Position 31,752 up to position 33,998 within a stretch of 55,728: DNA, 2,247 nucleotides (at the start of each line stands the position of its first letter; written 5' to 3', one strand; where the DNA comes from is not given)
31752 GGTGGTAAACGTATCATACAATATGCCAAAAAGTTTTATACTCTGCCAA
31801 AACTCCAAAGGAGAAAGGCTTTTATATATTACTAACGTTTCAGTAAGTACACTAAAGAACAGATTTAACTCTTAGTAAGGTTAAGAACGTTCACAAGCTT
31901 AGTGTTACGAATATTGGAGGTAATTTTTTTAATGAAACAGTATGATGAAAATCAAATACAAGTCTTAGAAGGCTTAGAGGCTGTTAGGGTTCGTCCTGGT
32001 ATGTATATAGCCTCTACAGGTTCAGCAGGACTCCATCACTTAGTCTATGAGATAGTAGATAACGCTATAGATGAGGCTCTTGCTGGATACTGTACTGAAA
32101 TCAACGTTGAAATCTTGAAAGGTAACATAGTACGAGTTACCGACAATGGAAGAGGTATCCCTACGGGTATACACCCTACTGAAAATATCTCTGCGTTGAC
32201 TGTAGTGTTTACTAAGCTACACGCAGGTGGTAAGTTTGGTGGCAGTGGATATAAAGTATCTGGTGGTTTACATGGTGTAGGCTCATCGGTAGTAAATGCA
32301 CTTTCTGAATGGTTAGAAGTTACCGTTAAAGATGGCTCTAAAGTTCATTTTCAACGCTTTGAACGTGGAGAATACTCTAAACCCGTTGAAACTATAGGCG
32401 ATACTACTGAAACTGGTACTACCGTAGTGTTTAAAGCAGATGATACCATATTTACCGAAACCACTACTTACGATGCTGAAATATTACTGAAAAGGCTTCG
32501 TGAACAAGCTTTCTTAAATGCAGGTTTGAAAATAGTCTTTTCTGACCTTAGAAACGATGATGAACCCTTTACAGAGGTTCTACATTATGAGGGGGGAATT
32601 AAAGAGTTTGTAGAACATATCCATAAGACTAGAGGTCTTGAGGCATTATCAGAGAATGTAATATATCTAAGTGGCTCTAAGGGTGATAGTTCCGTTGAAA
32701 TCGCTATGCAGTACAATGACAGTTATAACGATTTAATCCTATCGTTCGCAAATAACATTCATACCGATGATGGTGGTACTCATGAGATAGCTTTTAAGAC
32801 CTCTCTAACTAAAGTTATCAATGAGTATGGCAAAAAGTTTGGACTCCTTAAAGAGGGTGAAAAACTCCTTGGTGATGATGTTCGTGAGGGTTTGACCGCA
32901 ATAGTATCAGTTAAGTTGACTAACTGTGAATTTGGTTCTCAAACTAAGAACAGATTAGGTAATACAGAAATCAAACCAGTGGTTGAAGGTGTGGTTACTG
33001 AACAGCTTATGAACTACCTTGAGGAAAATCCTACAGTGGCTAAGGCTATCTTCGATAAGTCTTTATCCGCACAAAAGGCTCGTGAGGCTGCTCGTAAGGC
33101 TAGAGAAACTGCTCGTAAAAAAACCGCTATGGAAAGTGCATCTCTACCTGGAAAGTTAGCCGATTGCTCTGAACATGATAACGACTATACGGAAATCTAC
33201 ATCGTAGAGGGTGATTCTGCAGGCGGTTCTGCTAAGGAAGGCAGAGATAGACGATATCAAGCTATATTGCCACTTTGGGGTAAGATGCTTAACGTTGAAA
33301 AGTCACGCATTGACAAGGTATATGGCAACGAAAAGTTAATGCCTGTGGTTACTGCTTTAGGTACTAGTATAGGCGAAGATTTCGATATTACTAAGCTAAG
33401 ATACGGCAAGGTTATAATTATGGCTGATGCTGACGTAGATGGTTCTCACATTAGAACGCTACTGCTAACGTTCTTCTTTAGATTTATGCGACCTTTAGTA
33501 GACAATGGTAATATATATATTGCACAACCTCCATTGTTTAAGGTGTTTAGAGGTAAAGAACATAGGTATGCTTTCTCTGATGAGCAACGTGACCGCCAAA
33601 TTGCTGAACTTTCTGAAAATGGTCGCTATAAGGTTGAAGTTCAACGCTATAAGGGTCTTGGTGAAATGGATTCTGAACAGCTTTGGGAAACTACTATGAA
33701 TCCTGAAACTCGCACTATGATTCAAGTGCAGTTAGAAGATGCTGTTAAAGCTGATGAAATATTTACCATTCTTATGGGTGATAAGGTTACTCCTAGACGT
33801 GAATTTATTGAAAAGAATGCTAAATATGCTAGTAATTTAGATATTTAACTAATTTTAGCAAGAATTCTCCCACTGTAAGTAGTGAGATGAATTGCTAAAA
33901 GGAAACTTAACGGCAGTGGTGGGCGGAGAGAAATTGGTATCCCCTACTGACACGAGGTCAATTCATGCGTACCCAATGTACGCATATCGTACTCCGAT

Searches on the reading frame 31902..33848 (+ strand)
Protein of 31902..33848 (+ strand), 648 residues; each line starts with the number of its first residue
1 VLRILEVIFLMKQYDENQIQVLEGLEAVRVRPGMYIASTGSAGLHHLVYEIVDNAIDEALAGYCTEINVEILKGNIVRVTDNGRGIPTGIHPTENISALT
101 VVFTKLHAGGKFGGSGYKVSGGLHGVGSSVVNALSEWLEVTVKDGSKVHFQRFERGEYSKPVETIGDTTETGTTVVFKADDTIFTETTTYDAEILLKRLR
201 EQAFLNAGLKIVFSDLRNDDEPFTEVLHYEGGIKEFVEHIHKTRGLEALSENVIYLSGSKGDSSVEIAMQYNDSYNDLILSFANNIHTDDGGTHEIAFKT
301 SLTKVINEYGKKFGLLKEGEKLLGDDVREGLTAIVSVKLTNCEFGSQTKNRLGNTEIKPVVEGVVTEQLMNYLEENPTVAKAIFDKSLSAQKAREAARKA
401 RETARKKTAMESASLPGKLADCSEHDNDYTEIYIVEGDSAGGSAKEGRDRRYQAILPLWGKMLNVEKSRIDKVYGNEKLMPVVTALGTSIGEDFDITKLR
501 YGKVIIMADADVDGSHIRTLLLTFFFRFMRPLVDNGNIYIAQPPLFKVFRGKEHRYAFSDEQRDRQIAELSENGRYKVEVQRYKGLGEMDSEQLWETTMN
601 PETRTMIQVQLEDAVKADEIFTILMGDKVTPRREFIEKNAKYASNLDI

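Call 17: find_encoding_contigs(protein=window:31902-33848:+, flank=3000, max_places=10)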
Protein window:31902-33848:+ (648 aa): no gene with exactly this product is on record in the collection.

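Call 21: find_encoding_contigs(protein=window:31932-33848:+, flank=3000, max_places=10)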
Protein window:31932-33848:+ (638 aa): 12 contigs read that carry it; 10 places shown.
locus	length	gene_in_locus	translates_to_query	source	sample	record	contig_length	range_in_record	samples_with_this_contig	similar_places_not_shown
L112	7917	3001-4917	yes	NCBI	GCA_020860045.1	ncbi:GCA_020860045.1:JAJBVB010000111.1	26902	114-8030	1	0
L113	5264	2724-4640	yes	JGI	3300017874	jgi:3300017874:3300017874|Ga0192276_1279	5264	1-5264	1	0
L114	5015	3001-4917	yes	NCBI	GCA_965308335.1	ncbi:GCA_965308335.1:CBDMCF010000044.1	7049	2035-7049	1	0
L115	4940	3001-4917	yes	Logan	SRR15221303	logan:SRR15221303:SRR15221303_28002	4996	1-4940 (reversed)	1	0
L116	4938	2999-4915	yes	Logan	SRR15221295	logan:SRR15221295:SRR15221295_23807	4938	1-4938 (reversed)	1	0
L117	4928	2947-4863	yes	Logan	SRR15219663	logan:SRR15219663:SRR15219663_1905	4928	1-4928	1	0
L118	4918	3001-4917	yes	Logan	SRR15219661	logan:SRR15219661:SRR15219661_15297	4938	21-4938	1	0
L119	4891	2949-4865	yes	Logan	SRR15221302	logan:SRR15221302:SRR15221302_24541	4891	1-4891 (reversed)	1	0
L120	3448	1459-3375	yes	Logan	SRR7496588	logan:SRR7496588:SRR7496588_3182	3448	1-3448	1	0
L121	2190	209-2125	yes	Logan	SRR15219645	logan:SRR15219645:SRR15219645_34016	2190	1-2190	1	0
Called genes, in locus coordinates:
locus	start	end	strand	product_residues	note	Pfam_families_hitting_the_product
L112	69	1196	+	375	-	PF00712:DNA_pol3_beta, PF02767:DNA_pol3_beta_2, PF02768:DNA_pol3_beta_3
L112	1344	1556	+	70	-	PF13275:S4_2, PF01479:S4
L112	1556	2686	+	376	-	PF02463:SMC_N, PF13175:AAA_15, PF13476:AAA_23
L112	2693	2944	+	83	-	PF04025:RemA-like (weak)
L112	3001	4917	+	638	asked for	PF02518:HATPase_c, PF00204:DNA_gyraseB, PF01751:Toprim, PF00986:DNA_gyraseB_C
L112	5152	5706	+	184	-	-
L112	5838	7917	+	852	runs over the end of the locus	PF00521:DNA_topoisoIV, PF03989:DNA_gyraseA_C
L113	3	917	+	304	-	?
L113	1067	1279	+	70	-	PF13275:S4_2, PF01479:S4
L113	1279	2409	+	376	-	PF02463:SMC_N, PF13175:AAA_15, PF13476:AAA_23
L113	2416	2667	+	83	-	PF04025:RemA-like (weak)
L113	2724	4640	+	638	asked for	PF02518:HATPase_c, PF00204:DNA_gyraseB, PF01751:Toprim, PF00986:DNA_gyraseB_C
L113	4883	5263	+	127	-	?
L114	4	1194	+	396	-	-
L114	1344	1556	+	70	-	PF13275:S4_2, PF01479:S4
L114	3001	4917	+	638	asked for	PF02518:HATPase_c, PF00204:DNA_gyraseB, PF01751:Toprim, PF00986:DNA_gyraseB_C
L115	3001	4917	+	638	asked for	PF02518:HATPase_c, PF00204:DNA_gyraseB, PF01751:Toprim, PF00986:DNA_gyraseB_C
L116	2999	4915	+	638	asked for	PF02518:HATPase_c, PF00204:DNA_gyraseB, PF01751:Toprim, PF00986:DNA_gyraseB_C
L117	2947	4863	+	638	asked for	PF02518:HATPase_c, PF00204:DNA_gyraseB, PF01751:Toprim, PF00986:DNA_gyraseB_C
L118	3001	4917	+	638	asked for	PF02518:HATPase_c, PF00204:DNA_gyraseB, PF01751:Toprim, PF00986:DNA_gyraseB_C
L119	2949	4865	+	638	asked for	PF02518:HATPase_c, PF00204:DNA_gyraseB, PF01751:Toprim, PF00986:DNA_gyraseB_C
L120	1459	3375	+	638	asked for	PF02518:HATPase_c, PF00204:DNA_gyraseB, PF01751:Toprim, PF00986:DNA_gyraseB_C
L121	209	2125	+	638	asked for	PF02518:HATPase_c, PF00204:DNA_gyraseB, PF01751:Toprim, PF00986:DNA_gyraseB_C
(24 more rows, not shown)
